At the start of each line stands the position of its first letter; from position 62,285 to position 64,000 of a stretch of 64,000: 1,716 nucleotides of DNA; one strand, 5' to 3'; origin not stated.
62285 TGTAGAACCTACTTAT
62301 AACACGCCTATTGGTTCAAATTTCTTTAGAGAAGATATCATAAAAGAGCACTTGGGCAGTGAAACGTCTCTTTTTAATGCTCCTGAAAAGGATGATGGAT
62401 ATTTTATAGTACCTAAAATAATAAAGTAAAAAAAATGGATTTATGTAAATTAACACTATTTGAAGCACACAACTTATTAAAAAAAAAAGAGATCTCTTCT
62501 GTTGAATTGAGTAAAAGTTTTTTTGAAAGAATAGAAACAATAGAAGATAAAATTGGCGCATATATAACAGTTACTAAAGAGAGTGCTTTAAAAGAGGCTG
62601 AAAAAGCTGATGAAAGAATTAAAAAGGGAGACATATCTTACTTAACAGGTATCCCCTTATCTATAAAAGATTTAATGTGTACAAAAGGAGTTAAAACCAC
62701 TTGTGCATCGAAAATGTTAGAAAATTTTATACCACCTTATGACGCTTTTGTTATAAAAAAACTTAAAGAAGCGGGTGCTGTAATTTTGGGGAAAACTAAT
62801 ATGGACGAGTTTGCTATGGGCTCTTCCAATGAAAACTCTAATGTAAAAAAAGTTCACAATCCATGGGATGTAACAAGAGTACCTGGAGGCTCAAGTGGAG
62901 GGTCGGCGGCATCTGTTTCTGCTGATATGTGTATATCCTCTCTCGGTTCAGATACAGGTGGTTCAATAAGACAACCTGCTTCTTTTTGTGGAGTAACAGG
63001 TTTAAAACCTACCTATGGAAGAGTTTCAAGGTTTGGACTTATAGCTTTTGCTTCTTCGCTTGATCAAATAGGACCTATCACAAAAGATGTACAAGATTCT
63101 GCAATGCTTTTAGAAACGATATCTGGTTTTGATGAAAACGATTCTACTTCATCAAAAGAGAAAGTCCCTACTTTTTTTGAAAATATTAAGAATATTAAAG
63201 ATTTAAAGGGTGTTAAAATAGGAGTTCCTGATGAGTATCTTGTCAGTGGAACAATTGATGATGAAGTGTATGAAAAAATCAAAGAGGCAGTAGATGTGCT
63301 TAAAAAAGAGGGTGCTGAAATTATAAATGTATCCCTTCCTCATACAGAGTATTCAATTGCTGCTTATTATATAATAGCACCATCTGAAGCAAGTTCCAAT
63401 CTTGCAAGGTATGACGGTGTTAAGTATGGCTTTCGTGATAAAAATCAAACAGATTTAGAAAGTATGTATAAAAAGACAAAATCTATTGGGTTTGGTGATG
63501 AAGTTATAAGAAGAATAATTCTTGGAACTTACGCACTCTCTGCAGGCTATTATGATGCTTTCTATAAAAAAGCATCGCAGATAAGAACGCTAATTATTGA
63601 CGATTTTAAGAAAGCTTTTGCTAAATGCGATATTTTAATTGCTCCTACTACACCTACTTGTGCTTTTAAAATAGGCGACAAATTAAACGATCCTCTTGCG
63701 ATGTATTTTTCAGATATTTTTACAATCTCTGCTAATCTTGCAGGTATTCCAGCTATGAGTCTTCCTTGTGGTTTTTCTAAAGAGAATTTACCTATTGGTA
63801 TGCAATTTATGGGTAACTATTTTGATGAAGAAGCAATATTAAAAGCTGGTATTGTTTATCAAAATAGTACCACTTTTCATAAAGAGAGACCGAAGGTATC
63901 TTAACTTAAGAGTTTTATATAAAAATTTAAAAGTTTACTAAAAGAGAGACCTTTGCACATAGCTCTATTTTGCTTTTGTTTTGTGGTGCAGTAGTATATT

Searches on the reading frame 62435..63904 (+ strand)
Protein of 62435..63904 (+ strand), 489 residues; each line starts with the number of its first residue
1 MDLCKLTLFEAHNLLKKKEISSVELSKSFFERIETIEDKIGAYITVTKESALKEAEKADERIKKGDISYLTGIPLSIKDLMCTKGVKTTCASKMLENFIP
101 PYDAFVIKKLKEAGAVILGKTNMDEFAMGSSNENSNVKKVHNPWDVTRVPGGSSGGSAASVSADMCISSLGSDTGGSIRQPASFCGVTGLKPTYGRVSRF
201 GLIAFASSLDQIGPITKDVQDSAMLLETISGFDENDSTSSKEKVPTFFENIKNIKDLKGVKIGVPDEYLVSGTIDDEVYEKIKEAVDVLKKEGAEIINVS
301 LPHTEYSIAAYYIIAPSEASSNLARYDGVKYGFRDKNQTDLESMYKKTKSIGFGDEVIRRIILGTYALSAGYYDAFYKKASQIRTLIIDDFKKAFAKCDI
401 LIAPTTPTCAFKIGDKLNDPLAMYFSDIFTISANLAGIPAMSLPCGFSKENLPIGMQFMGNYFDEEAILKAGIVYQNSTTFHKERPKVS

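Call 34: search_protein_families(library=pfam, proteins=[window:62435-63904:+])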
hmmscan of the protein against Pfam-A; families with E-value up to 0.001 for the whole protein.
window:62435-63904:+ (489 aa): 1 family
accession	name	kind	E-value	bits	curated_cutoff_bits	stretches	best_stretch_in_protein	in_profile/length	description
PF01425.27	Amidase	-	1.2e-156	522.7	27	1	25-469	2-445/445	Amidase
